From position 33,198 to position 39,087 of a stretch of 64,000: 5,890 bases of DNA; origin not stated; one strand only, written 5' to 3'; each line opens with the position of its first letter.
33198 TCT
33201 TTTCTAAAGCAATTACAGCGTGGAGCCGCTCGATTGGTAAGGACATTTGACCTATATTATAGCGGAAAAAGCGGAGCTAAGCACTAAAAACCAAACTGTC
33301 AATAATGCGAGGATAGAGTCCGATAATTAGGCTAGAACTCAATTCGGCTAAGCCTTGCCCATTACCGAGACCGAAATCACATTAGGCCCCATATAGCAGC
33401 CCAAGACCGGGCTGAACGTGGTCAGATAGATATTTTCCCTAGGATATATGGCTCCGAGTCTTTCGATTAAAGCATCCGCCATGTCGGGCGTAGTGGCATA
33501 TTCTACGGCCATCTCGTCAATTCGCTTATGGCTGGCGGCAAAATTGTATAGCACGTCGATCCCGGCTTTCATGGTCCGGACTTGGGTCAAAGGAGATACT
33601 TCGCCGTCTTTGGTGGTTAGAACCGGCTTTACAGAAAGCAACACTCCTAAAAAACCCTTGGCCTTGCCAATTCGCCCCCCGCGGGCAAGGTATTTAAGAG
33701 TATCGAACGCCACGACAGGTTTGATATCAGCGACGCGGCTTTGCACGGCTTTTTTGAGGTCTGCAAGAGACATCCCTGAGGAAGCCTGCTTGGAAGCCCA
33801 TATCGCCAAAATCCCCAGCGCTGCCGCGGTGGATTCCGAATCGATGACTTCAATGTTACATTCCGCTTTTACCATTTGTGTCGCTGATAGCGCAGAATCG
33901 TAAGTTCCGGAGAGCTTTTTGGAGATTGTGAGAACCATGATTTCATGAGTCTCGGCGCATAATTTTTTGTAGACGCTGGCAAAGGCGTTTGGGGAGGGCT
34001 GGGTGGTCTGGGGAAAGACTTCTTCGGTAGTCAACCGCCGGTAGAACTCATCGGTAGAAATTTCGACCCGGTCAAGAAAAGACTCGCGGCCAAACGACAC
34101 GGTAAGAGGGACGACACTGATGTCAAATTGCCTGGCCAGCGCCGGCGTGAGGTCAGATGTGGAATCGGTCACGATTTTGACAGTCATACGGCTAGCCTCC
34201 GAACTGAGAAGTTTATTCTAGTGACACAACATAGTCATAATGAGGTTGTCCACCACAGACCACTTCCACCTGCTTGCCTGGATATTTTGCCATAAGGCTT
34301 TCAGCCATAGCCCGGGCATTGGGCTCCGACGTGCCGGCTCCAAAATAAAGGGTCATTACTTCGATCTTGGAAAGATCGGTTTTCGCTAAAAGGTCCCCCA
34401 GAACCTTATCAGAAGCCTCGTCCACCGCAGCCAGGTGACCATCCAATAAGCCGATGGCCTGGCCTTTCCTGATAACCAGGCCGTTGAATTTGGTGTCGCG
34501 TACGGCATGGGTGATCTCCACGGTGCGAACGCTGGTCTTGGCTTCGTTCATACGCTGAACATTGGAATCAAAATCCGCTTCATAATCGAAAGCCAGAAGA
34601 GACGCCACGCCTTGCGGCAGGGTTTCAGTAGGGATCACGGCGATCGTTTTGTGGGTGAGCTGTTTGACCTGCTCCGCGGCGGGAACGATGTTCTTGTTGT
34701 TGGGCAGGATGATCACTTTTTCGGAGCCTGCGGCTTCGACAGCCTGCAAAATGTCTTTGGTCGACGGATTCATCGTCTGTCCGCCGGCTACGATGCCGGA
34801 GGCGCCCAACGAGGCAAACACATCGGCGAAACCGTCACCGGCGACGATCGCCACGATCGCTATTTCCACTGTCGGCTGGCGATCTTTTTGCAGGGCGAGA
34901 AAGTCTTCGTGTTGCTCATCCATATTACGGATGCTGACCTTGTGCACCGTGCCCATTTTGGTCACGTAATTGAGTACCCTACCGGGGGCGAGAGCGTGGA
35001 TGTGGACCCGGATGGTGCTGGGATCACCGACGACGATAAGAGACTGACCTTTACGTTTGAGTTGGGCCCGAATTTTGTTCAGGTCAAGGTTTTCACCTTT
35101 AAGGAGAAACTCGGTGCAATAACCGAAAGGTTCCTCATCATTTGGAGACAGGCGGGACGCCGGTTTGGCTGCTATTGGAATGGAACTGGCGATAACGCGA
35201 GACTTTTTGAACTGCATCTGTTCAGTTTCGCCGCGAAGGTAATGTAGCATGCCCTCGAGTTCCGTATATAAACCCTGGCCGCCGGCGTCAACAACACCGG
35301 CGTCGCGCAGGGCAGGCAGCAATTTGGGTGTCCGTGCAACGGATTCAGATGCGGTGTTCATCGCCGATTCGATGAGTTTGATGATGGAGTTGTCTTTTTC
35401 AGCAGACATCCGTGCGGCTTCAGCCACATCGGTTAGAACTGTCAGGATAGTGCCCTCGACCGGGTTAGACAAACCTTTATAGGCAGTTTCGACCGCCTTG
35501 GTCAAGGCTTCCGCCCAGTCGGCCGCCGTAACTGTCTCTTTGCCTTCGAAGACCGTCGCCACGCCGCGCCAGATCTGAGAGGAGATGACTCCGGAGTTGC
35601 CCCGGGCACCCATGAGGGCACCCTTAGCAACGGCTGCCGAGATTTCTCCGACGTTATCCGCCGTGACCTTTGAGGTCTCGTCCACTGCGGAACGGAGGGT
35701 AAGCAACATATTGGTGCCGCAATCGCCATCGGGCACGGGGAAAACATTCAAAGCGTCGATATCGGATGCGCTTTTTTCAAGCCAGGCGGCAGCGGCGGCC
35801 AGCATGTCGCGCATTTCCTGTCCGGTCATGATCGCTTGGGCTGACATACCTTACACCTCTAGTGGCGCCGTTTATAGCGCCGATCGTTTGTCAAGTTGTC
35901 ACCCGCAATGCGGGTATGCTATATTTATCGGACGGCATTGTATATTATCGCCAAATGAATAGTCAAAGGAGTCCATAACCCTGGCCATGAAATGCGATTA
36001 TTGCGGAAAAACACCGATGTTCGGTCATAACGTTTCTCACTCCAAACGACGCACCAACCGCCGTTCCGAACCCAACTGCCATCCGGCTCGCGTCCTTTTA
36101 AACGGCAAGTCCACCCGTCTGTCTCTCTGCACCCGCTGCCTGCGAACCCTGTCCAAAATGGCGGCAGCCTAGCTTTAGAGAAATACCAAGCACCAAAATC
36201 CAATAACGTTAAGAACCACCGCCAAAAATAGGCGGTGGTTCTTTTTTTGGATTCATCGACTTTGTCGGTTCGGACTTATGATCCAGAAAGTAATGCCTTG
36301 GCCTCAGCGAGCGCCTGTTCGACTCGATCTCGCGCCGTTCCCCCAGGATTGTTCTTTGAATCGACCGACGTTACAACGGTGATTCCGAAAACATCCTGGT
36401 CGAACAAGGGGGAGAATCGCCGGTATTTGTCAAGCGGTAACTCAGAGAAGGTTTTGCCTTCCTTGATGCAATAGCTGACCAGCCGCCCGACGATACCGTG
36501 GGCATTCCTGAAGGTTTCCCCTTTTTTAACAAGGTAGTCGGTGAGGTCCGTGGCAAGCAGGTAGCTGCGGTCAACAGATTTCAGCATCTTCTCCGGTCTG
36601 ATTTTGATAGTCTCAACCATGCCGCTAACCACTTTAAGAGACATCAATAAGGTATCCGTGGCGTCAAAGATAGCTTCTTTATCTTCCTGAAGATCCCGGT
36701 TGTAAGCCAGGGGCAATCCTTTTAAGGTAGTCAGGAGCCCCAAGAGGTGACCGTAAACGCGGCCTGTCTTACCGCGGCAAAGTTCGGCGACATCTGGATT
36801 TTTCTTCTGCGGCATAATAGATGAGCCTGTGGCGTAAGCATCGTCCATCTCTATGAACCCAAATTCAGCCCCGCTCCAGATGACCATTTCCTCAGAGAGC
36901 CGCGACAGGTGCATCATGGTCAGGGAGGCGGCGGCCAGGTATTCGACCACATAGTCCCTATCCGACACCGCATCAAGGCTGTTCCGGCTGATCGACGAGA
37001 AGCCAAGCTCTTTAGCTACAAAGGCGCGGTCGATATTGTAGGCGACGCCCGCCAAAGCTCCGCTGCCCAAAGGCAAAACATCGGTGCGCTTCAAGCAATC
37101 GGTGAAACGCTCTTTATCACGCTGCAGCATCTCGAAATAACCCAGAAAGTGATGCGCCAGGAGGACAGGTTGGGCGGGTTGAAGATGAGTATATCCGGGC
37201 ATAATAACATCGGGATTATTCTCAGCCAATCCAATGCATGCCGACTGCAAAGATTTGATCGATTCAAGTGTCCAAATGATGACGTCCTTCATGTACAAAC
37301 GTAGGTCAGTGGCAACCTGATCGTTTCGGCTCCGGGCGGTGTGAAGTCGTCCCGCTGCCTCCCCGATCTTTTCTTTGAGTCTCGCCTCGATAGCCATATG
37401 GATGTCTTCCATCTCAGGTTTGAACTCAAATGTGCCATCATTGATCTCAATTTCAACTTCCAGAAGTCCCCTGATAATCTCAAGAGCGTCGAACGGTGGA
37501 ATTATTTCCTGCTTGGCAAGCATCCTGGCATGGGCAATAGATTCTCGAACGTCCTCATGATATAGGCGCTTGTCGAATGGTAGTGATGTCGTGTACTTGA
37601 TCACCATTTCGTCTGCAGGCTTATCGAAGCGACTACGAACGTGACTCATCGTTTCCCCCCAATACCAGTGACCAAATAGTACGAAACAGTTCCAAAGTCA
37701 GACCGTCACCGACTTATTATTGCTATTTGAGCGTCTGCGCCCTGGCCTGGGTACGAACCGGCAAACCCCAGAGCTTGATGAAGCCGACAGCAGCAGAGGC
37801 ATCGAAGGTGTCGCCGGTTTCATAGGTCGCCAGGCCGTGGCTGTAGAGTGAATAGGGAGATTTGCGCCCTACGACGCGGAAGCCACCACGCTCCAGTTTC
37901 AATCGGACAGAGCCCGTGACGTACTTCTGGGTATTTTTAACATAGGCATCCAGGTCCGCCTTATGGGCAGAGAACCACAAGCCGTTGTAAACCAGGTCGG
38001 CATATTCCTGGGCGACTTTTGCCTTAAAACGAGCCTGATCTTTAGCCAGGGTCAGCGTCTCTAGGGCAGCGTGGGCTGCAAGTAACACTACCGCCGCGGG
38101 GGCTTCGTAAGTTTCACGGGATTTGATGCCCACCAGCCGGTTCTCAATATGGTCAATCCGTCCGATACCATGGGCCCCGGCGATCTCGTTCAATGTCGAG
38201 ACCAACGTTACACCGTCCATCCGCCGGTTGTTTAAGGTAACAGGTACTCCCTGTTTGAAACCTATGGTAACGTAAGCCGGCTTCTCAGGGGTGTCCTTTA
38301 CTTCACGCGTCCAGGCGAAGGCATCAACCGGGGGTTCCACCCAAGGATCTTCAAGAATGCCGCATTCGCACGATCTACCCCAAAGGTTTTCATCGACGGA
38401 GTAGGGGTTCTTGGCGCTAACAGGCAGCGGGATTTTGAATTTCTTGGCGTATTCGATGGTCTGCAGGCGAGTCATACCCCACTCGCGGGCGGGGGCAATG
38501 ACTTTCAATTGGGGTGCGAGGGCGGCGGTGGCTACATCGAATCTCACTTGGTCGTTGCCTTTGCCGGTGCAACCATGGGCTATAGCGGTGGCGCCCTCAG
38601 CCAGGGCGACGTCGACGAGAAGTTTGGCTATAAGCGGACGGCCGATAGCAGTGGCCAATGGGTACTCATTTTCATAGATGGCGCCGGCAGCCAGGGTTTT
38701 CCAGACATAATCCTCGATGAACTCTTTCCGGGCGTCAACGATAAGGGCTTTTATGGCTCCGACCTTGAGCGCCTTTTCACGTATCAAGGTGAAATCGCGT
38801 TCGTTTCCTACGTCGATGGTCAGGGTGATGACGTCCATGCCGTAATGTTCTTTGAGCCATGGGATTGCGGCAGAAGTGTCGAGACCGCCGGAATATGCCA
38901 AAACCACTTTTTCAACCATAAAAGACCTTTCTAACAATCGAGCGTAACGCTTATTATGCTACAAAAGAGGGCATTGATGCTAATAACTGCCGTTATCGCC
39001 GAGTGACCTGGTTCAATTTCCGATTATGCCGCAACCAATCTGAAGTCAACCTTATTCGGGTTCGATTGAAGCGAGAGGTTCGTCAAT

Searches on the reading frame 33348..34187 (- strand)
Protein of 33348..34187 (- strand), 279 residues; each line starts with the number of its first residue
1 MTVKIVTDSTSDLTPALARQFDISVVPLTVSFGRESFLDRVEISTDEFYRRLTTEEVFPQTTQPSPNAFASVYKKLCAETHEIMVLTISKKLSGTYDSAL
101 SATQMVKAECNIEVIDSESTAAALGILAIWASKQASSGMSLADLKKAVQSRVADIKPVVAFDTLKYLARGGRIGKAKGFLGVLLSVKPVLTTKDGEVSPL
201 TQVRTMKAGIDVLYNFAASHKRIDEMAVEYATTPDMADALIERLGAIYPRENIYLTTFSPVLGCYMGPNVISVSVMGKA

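Call 19: search_protein_families(library=pfam, proteins=[window:33348-34187:-], max_evalue=0.001)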
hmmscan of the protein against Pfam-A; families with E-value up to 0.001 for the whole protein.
window:33348-34187:- (279 aa): 1 family
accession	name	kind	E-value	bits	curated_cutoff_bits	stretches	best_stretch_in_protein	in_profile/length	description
PF02645.21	DegV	-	6.4e-75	252.5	27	1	3-276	2-278/280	Uncharacterised protein, DegV family COG1307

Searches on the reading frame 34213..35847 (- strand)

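Call 19: search_protein_families(library=pfam, proteins=[window:34213-35847:-], max_evalue=0.001)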
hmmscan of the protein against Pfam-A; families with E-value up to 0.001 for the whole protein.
window:34213-35847:- (544 aa): 3 families
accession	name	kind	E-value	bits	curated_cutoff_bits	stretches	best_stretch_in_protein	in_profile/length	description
PF13684.11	FakA-like_C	-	1.8e-69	233.9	23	1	330-544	1-216/216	Fatty acid kinase subunit A-like, C-terminal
PF02734.22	Dak2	-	1e-40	139.9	27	1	37-201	1-173/174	DAK2 domain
PF21645.3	FakA-like_M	-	2.4e-24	85.4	24.9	1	241-314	2-78/80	Fatty acid kinase subunit A-like, middle domain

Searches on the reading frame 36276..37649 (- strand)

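Call 19: search_protein_families(library=pfam, proteins=[window:36276-37649:-], max_evalue=0.001)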
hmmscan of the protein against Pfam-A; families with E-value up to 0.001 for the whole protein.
window:36276-37649:- (457 aa): 2 families
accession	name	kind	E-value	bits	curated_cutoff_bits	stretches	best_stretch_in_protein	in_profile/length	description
PF00206.25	Lyase_1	-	3.7e-79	266.8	27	1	7-300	2-312/312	Lyase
PF14698.11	ASL_C2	-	8.5e-22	77.8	27.3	1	363-423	1-61/69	Argininosuccinate lyase C-terminal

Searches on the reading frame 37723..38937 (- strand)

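Call 19: search_protein_families(library=pfam, proteins=[window:37723-38937:-], max_evalue=0.001)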
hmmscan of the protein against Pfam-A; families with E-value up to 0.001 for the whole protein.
window:37723-38937:- (404 aa): 2 families
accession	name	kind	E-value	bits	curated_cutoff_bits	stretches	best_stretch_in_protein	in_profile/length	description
PF20979.2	Arginosuc_syn_C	-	4.7e-90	301.4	27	1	179-395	1-217/219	Arginosuccinate synthase C-terminal domain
PF00764.25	Arginosuc_synth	-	2.8e-68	229.5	27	1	10-170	1-162/162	Arginosuccinate synthase N-terminal HUP domain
